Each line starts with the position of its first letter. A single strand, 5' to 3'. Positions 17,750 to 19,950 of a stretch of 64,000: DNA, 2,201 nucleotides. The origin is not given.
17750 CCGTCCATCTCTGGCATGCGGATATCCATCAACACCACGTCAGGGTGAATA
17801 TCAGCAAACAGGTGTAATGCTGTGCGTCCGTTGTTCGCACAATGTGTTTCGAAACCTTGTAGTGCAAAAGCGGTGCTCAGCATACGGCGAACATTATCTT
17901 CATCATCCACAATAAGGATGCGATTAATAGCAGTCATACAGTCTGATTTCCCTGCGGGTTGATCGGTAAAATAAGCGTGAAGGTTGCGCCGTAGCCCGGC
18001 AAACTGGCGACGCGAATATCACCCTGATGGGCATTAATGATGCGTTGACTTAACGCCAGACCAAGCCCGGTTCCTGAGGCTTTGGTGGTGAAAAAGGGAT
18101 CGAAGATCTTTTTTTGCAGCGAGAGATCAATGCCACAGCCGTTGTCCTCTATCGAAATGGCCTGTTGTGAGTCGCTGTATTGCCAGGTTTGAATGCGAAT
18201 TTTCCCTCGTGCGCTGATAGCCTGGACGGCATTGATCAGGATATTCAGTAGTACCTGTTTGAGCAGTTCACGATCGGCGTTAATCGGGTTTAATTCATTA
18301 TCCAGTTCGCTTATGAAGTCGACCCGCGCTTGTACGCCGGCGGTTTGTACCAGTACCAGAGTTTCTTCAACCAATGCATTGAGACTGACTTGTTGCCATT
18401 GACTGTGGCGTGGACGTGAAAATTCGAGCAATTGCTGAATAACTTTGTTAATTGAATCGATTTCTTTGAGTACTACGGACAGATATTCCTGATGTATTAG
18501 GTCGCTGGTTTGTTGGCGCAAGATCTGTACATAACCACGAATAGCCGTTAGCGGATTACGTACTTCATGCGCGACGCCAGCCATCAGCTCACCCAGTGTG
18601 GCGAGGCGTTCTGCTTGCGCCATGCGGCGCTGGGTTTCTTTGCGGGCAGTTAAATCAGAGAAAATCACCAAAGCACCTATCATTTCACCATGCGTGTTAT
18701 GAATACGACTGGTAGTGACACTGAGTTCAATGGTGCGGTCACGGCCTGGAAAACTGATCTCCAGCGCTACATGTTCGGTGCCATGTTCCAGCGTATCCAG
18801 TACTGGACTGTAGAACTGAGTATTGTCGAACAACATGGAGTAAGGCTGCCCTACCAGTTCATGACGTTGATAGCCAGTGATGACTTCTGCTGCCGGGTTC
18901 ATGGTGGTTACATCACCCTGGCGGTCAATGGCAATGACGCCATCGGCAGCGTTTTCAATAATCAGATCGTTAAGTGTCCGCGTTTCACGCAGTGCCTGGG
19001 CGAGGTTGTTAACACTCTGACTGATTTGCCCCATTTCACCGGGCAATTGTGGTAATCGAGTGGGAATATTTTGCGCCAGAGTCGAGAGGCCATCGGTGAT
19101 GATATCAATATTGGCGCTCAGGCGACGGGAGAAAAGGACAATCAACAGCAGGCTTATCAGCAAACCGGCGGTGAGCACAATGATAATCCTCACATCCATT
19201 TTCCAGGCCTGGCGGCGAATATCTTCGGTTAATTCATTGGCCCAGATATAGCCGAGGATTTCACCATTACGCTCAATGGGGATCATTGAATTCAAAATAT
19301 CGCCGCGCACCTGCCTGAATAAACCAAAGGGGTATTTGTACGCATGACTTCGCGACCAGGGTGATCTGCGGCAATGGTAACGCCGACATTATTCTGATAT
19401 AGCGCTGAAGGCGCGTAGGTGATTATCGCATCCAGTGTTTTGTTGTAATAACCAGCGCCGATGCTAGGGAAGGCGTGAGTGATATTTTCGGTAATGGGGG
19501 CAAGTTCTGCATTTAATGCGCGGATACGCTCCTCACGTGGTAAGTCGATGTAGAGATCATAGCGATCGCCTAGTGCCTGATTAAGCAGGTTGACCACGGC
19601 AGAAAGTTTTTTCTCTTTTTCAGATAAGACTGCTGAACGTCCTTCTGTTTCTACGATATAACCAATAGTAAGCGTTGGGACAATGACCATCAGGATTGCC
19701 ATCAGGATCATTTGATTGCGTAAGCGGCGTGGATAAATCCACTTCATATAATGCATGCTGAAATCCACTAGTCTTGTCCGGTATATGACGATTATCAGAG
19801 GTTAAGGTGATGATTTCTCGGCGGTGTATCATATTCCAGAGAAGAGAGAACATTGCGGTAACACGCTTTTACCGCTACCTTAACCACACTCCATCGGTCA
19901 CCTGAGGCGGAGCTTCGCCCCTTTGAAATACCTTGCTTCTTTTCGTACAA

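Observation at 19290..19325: Apparent 1-nt deletion frameshift splitting atoS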

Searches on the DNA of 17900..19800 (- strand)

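Call 3: search_dna_similar(query=window:17900-19800:-, collection=ecoli_genomes, mode=near, max_rows=30)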
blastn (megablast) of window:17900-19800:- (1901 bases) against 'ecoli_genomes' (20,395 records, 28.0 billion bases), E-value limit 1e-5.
Records with a match: 3930; places in all: 3933; records where one place covers at least 80% of the query: 3922.
Genomes with a match: 3930 of 5426; with a place that covers at least 80% of the query: 3922. Places per genome that has any: lowest 1, median 1, highest 2. On chromosomes: 3932 places; on plasmids: 1.
Best place of each record, by identity: >=99% 637; 95-99% 3293.
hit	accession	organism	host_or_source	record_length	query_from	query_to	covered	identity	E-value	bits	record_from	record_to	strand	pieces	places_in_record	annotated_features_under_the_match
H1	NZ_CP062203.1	Escherichia coli strain K_EC180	swine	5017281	1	1901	100%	100.0%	0e+0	3511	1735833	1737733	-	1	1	atoS: two-component system sensor histidine kinase AtoS | atoC: acetoacetate metabolism transcriptional regulator AtoC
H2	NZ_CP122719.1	Escherichia coli strain ETEC1748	Sus scrofa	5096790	1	1901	100%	100.0%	0e+0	3511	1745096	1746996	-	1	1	atoS: two-component system sensor histidine kinase AtoS | atoC: acetoacetate metabolism transcriptional regulator AtoC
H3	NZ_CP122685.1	Escherichia coli strain ETEC4067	Sus scrofa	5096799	1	1901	100%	100.0%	0e+0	3511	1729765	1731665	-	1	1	atoS: two-component system sensor histidine kinase AtoS | atoC: acetoacetate metabolism transcriptional regulator AtoC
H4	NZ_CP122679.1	Escherichia coli strain ETEC4069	Sus scrofa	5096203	1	1901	100%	100.0%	0e+0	3511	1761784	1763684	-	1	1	atoS: two-component system sensor histidine kinase AtoS | atoC: acetoacetate metabolism transcriptional regulator AtoC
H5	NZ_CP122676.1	Escherichia coli strain ETEC4070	Sus scrofa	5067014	1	1901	100%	100.0%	0e+0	3511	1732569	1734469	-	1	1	atoS: two-component system sensor histidine kinase AtoS | atoC: acetoacetate metabolism transcriptional regulator AtoC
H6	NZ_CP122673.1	Escherichia coli strain ETEC4071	Sus scrofa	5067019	1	1901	100%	100.0%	0e+0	3511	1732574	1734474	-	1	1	atoS: two-component system sensor histidine kinase AtoS | atoC: acetoacetate metabolism transcriptional regulator AtoC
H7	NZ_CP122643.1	Escherichia coli strain ETEC4079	Sus scrofa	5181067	1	1901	100%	100.0%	0e+0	3511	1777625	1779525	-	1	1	atoS: two-component system sensor histidine kinase AtoS | atoC: acetoacetate metabolism transcriptional regulator AtoC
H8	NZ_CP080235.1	Escherichia coli O139:H1 strain W13-16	Sus scrofa scrofa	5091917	1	1901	100%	99.9%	0e+0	3506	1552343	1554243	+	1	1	atoS: two-component system sensor histidine kinase AtoS | atoC: acetoacetate metabolism transcriptional regulator AtoC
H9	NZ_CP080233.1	Escherichia coli O139:H1 strain P15-25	Sus scrofa domesticus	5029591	1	1901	100%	99.9%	0e+0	3506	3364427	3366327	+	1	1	atoS: two-component system sensor histidine kinase AtoS | atoC: acetoacetate metabolism transcriptional regulator AtoC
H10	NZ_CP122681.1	Escherichia coli strain ETEC4068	Sus scrofa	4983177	1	1901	100%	99.9%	0e+0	3506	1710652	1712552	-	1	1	atoS: two-component system sensor histidine kinase AtoS | atoC: acetoacetate metabolism transcriptional regulator AtoC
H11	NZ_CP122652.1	Escherichia coli strain ETEC4075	Sus scrofa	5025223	1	1901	100%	99.9%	0e+0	3506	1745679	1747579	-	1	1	atoS: two-component system sensor histidine kinase AtoS | atoC: acetoacetate metabolism transcriptional regulator AtoC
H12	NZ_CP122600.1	Escherichia coli strain ETEC6333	Sus scrofa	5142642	1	1901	100%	99.9%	0e+0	3506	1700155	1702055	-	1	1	atoS: two-component system sensor histidine kinase AtoS | atoC: acetoacetate metabolism transcriptional regulator AtoC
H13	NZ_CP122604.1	Escherichia coli strain ETEC6334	Sus scrofa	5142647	1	1901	100%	99.9%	0e+0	3506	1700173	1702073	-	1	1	atoS: two-component system sensor histidine kinase AtoS | atoC: acetoacetate metabolism transcriptional regulator AtoC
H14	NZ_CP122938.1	Escherichia coli strain ETEC1701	Sus scrofa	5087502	1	1901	100%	99.9%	0e+0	3506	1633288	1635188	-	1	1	atoS: two-component system sensor histidine kinase AtoS | atoC: acetoacetate metabolism transcriptional regulator AtoC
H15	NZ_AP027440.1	Escherichia coli strain EC556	Sus scrofa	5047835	1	1901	100%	99.9%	0e+0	3500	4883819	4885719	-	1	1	atoS: two-component system sensor histidine kinase AtoS | atoC: acetoacetate metabolism transcriptional regulator AtoC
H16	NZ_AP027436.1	Escherichia coli strain EC571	Sus scrofa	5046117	1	1901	100%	99.9%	0e+0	3500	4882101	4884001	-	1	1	atoS: two-component system sensor histidine kinase AtoS | atoC: acetoacetate metabolism transcriptional regulator AtoC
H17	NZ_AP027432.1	Escherichia coli strain EC581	Sus scrofa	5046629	1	1901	100%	99.9%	0e+0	3500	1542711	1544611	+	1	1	atoS: two-component system sensor histidine kinase AtoS | atoC: acetoacetate metabolism transcriptional regulator AtoC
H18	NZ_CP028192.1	Escherichia coli strain CFSAN018748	tissue and/or biological fluid swine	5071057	1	1901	100%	99.7%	0e+0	3487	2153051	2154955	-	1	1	atoS: two-component system sensor histidine kinase AtoS | atoC: acetoacetate metabolism transcriptional regulator AtoC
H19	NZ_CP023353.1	Escherichia coli strain 746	canine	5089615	1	1901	100%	99.7%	0e+0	3487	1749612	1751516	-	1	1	atoS: two-component system sensor histidine kinase AtoS | atoC: acetoacetate metabolism transcriptional regulator AtoC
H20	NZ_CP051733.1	Escherichia coli strain SCU-109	Homo sapiens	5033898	1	1901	100%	99.7%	0e+0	3487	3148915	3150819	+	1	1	atoS: two-component system sensor histidine kinase AtoS | atoC: acetoacetate metabolism transcriptional regulator AtoC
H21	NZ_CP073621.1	Escherichia coli strain CE2050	Chroicocephalus novaehollandiae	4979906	1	1901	100%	99.7%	0e+0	3487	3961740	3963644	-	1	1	atoS: two-component system sensor histidine kinase AtoS | atoC: acetoacetate metabolism transcriptional regulator AtoC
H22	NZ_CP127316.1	Escherichia coli strain Ch1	Gallus gallus domesticus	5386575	1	1901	100%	99.7%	0e+0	3487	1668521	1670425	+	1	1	atoS: two-component system sensor histidine kinase AtoS | atoC: acetoacetate metabolism transcriptional regulator AtoC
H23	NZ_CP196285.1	Escherichia coli strain ECamp083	Homo sapiens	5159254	1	1901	100%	99.7%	0e+0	3487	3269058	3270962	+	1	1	atoS: two-component system sensor histidine kinase AtoS | atoC: acetoacetate metabolism transcriptional regulator AtoC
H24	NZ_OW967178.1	Escherichia coli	Homo sapiens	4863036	1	1901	100%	99.7%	0e+0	3487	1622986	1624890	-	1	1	atoS: two-component system sensor histidine kinase AtoS | atoC: acetoacetate metabolism transcriptional regulator AtoC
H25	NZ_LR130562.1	Escherichia coli strain MS14384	Homo sapiens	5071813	1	1901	100%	99.7%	0e+0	3487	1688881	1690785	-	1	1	atoS: two-component system sensor histidine kinase AtoS | atoC: acetoacetate metabolism transcriptional regulator AtoC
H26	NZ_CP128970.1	Escherichia coli strain TUM1886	missing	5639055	1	1901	100%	99.7%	0e+0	3482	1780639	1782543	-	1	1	atoS: two-component system sensor histidine kinase AtoS | atoC: acetoacetate metabolism transcriptional regulator AtoC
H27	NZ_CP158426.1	Escherichia coli strain NRZ14408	Homo sapiens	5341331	1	1901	100%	99.7%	0e+0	3482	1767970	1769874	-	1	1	atoS: two-component system sensor histidine kinase AtoS | atoC: acetoacetate metabolism transcriptional regulator AtoC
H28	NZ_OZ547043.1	Escherichia coli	Homo sapiens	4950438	1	1901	100%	99.7%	0e+0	3482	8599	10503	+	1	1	atoS: two-component system sensor histidine kinase AtoS | atoC: acetoacetate metabolism transcriptional regulator AtoC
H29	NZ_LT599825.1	Escherichia coli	-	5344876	1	1901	100%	99.7%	0e+0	3482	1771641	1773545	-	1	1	atoS: two-component system sensor histidine kinase AtoS | atoC: acetoacetate metabolism transcriptional regulator AtoC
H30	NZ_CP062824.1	Escherichia coli O169:H41 strain Res13-Lact-PER13-34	Sus scrofa domesticus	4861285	1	1901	100%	99.6%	0e+0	3470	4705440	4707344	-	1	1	atoS: two-component system sensor histidine kinase AtoS | atoC: acetoacetate metabolism transcriptional regulator AtoC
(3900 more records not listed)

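Call 4: search_dna_similar(query=window:19250-19370:-, collection=ecoli_genomes, mode=near, max_rows=40, rows=spread)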
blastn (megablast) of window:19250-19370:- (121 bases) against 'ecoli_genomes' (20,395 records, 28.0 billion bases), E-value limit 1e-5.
Records with a match: 3927; places in all: 3930; records where one place covers at least 80% of the query: 3924.
Genomes with a match: 3927 of 5426; with a place that covers at least 80% of the query: 3924. Places per genome that has any: lowest 1, median 1, highest 2. On chromosomes: 3929 places; on plasmids: 1.
Best place of each record, by identity: >=99% 25; 95-99% 3083; 90-95% 819.
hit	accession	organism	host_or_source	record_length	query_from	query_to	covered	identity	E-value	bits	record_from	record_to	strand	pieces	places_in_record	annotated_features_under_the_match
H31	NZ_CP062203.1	Escherichia coli strain K_EC180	swine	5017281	1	121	100%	100.0%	6e-56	224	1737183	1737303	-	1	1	atoS: two-component system sensor histidine kinase AtoS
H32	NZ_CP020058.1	Escherichia coli strain AR_0061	missing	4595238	1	121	100%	96.8%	2e-50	206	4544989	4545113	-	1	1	atoS: two-component system sensor histidine kinase AtoS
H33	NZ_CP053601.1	Escherichia coli BL21 strain BL21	not applicable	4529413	1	121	100%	96.8%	2e-50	206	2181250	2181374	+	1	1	atoS: two-component system sensor histidine kinase AtoS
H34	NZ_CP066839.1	Escherichia coli strain Ec-RL2-1X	Gallus gallus domesticus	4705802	1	121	100%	96.8%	2e-50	206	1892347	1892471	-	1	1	atoS: two-component system sensor histidine kinase AtoS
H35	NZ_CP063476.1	Escherichia coli strain EM10-18-28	not applicable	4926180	1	121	100%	96.8%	2e-50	206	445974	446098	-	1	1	atoS: two-component system sensor histidine kinase AtoS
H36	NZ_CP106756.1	Escherichia coli strain B-JRPT-4119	Homo sapiens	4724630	1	121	100%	96.8%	2e-50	206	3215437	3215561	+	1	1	atoS: two-component system sensor histidine kinase AtoS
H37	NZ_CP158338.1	Escherichia coli strain 126096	Homo sapiens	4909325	1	121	100%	96.8%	2e-50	206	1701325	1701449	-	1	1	atoS: two-component system sensor histidine kinase AtoS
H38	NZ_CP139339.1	Escherichia coli strain YZ22MPE6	pork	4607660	1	121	100%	96.8%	2e-50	206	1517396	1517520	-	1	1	atoS: two-component system sensor histidine kinase AtoS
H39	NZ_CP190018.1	Escherichia coli strain EC17CM6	chicken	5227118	1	121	100%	96.8%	2e-50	206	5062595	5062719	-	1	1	atoS: two-component system sensor histidine kinase AtoS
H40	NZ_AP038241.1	Escherichia coli strain HCM-26C-1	Gallus gallus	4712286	1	121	100%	96.8%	2e-50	206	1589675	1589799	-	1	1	atoS: two-component system sensor histidine kinase AtoS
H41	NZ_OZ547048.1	Escherichia coli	Homo sapiens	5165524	1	121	100%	96.8%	2e-50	206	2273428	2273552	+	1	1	atoS: two-component system sensor histidine kinase AtoS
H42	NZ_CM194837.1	Escherichia coli strain MS1685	Gallus gallus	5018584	1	121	100%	96.8%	2e-50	206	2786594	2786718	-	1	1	atoS: two-component system sensor histidine kinase AtoS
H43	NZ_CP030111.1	Escherichia coli strain MCJCHV-1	Homo sapiens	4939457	1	121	100%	96.0%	1e-48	200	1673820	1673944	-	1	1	atoS: two-component system sensor histidine kinase AtoS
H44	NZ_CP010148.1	Escherichia coli strain D6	dog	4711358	1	121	100%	96.0%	1e-48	200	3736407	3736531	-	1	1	atoS: two-component system sensor histidine kinase AtoS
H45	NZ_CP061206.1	Escherichia coli strain DA61218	Homo sapiens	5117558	1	121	100%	96.0%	1e-48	200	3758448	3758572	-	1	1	atoS: two-component system sensor histidine kinase AtoS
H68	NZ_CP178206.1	Escherichia coli strain K-12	Homo sapiens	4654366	1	121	100%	94.4%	2e-45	189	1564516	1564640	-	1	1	atoS: two-component system sensor histidine kinase AtoS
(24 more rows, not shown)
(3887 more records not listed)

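Call 5: get_annotated_region(hit=H1, flank=3000)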
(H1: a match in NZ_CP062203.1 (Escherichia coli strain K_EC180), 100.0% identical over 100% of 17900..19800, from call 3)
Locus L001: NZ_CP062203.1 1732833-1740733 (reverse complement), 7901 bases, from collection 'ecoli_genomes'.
description: Escherichia coli strain K_EC180 chromosome, complete genome
organism: Escherichia coli strain K_EC180 (NCBI taxid 562)
replicon: chromosome; assembly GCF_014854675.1
host: swine; source: feces; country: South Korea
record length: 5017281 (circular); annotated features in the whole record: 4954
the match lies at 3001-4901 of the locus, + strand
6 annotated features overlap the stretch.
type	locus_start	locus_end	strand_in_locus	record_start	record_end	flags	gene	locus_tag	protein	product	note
CDS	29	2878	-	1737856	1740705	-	rcsC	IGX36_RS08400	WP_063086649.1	two-component system sensor histidine kinase RcsC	-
CDS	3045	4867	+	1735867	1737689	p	atoS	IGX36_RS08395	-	two-component system sensor histidine kinase AtoS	frameshifted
CDS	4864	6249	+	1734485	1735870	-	atoC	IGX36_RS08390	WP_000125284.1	acetoacetate metabolism transcriptional regulator AtoC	-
CDS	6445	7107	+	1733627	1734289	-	atoD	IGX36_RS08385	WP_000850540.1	acetate CoA-transferase subunit alpha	-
CDS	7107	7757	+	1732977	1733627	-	atoA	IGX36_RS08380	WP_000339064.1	acetate CoA-transferase subunit beta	-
CDS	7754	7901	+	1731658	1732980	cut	atoE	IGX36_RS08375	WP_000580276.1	TIGR00366 family protein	-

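Call 6: get_annotated_region(hit=H18, flank=500)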
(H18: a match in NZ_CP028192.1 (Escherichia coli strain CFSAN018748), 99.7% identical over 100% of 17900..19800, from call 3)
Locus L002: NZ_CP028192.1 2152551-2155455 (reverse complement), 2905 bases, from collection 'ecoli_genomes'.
description: Escherichia coli strain CFSAN018748 chromosome, complete genome
organism: Escherichia coli strain CFSAN018748 (NCBI taxid 562)
replicon: chromosome; assembly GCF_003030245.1
host: -; source: tissue and/or biological fluid swine; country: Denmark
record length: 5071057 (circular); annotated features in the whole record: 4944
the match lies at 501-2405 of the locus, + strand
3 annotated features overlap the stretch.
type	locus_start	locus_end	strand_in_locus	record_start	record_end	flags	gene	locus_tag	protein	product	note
CDS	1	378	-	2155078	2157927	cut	rcsC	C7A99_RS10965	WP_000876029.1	two-component system sensor histidine kinase RcsC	-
CDS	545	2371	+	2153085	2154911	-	atoS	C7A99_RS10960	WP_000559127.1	two-component system sensor histidine kinase AtoS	-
CDS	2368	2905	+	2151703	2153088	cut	atoC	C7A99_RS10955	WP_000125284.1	acetoacetate metabolism transcriptional regulator AtoC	-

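Call 7: get_annotated_region(hit=H68, flank=1500)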
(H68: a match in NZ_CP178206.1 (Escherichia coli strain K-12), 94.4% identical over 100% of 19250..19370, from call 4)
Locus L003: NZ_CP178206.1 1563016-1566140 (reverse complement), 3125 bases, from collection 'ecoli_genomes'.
description: Escherichia coli strain K-12 chromosome, complete genome
organism: Escherichia coli strain K-12 (NCBI taxid 562)
replicon: chromosome; assembly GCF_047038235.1
host: Homo sapiens; source: -; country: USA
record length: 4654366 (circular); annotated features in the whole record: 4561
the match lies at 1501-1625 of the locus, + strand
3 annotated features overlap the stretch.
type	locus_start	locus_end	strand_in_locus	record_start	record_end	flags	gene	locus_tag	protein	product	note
CDS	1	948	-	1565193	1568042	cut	rcsC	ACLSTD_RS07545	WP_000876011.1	two-component system sensor histidine kinase RcsC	-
CDS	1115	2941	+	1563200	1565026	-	atoS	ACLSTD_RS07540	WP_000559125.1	two-component system sensor histidine kinase AtoS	-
CDS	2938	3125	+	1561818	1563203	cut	atoC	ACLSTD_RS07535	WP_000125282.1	acetoacetate metabolism transcriptional regulator AtoC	-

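Call 11: search_dna_similar(query=window:19250-19370:-, collection=ecoli_genomes, mode=near, max_rows=40, rows=best)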
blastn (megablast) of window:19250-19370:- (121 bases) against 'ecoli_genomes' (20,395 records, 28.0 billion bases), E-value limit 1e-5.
Records with a match: 3927; places in all: 3930; records where one place covers at least 80% of the query: 3924.
Genomes with a match: 3927 of 5426; with a place that covers at least 80% of the query: 3924. Places per genome that has any: lowest 1, median 1, highest 2. On chromosomes: 3929 places; on plasmids: 1.
Best place of each record, by identity: >=99% 25; 95-99% 3083; 90-95% 819.
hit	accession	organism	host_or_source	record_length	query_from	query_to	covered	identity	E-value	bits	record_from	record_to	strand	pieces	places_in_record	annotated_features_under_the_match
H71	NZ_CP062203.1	Escherichia coli strain K_EC180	swine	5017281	1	121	100%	100.0%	6e-56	224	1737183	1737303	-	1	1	atoS: two-component system sensor histidine kinase AtoS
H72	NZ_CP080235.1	Escherichia coli O139:H1 strain W13-16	Sus scrofa scrofa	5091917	1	121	100%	100.0%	6e-56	224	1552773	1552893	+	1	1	atoS: two-component system sensor histidine kinase AtoS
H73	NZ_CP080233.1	Escherichia coli O139:H1 strain P15-25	Sus scrofa domesticus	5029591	1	121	100%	100.0%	6e-56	224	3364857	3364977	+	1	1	atoS: two-component system sensor histidine kinase AtoS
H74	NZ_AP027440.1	Escherichia coli strain EC556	Sus scrofa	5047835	1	121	100%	100.0%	6e-56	224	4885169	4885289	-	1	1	atoS: two-component system sensor histidine kinase AtoS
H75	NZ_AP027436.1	Escherichia coli strain EC571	Sus scrofa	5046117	1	121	100%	100.0%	6e-56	224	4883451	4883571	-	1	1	atoS: two-component system sensor histidine kinase AtoS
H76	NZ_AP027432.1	Escherichia coli strain EC581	Sus scrofa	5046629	1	121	100%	100.0%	6e-56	224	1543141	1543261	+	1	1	atoS: two-component system sensor histidine kinase AtoS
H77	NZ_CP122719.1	Escherichia coli strain ETEC1748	Sus scrofa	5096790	1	121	100%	100.0%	6e-56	224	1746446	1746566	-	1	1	atoS: two-component system sensor histidine kinase AtoS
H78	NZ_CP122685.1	Escherichia coli strain ETEC4067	Sus scrofa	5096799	1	121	100%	100.0%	6e-56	224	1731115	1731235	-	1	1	atoS: two-component system sensor histidine kinase AtoS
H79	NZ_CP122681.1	Escherichia coli strain ETEC4068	Sus scrofa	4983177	1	121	100%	100.0%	6e-56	224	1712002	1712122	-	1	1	atoS: two-component system sensor histidine kinase AtoS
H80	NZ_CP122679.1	Escherichia coli strain ETEC4069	Sus scrofa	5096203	1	121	100%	100.0%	6e-56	224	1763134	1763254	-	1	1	atoS: two-component system sensor histidine kinase AtoS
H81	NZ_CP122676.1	Escherichia coli strain ETEC4070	Sus scrofa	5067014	1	121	100%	100.0%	6e-56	224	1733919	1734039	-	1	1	atoS: two-component system sensor histidine kinase AtoS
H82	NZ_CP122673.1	Escherichia coli strain ETEC4071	Sus scrofa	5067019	1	121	100%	100.0%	6e-56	224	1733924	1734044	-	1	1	atoS: two-component system sensor histidine kinase AtoS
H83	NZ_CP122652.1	Escherichia coli strain ETEC4075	Sus scrofa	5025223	1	121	100%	100.0%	6e-56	224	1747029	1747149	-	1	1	atoS: two-component system sensor histidine kinase AtoS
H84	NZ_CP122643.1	Escherichia coli strain ETEC4079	Sus scrofa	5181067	1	121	100%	100.0%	6e-56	224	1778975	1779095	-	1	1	atoS: two-component system sensor histidine kinase AtoS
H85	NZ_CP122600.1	Escherichia coli strain ETEC6333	Sus scrofa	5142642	1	121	100%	100.0%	6e-56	224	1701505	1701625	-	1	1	atoS: two-component system sensor histidine kinase AtoS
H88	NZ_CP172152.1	Escherichia coli strain GF31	chicken meat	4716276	1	121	100%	100.0%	6e-56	224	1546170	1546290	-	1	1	atoS: two-component system sensor histidine kinase AtoS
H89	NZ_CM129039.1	Escherichia coli strain 500111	Homo sapiens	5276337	1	121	100%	100.0%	6e-56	224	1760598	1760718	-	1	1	atoS: two-component system sensor histidine kinase AtoS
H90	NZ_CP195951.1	Escherichia coli strain E1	Raw wastewater influent sample from the ...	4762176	1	121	100%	100.0%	6e-56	224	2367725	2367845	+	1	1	atoS: two-component system sensor histidine kinase AtoS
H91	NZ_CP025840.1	Escherichia coli strain 214-4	Homo sapiens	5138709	1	121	100%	99.2%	3e-54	219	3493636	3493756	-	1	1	atoS: two-component system sensor histidine kinase AtoS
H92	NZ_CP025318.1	Escherichia coli strain FORC_042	pork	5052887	1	121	100%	99.2%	3e-54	219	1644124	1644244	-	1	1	atoS: two-component system sensor histidine kinase AtoS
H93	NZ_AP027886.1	Escherichia coli strain 2018-05-5CC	Homo sapiens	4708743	1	121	100%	99.2%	3e-54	219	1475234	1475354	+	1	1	atoS: two-component system sensor histidine kinase AtoS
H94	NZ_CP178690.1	Escherichia coli strain VTB97420v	Chicken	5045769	1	121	100%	99.2%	3e-54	219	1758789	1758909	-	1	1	atoS: two-component system sensor histidine kinase AtoS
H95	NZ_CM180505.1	Escherichia coli strain E2386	Homo sapiens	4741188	1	121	100%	97.5%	6e-51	207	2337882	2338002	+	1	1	atoS: two-component system sensor histidine kinase AtoS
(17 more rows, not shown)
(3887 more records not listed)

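Call 12: get_annotated_region(hit=H88, flank=2000)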
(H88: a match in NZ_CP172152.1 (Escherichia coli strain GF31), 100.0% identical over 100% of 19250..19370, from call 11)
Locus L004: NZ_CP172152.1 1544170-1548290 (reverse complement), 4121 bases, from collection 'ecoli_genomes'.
description: Escherichia coli strain GF31 chromosome, complete genome
organism: Escherichia coli strain GF31 (NCBI taxid 562)
replicon: chromosome; assembly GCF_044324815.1
host: -; source: chicken meat; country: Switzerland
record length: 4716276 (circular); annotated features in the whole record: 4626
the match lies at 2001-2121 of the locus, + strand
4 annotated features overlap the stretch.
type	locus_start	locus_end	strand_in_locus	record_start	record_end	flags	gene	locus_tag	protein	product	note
CDS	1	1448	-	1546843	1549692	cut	rcsC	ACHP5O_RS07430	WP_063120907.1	two-component system sensor histidine kinase RcsC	-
CDS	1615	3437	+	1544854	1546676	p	atoS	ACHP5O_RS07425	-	two-component system sensor histidine kinase AtoS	frameshifted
CDS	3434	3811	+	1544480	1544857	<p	-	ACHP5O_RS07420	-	response regulator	incomplete; partial in the middle of a contig; missing C-terminus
CDS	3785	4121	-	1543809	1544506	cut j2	-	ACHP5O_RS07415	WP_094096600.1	IS1-like element IS1A family transposase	programmed frameshift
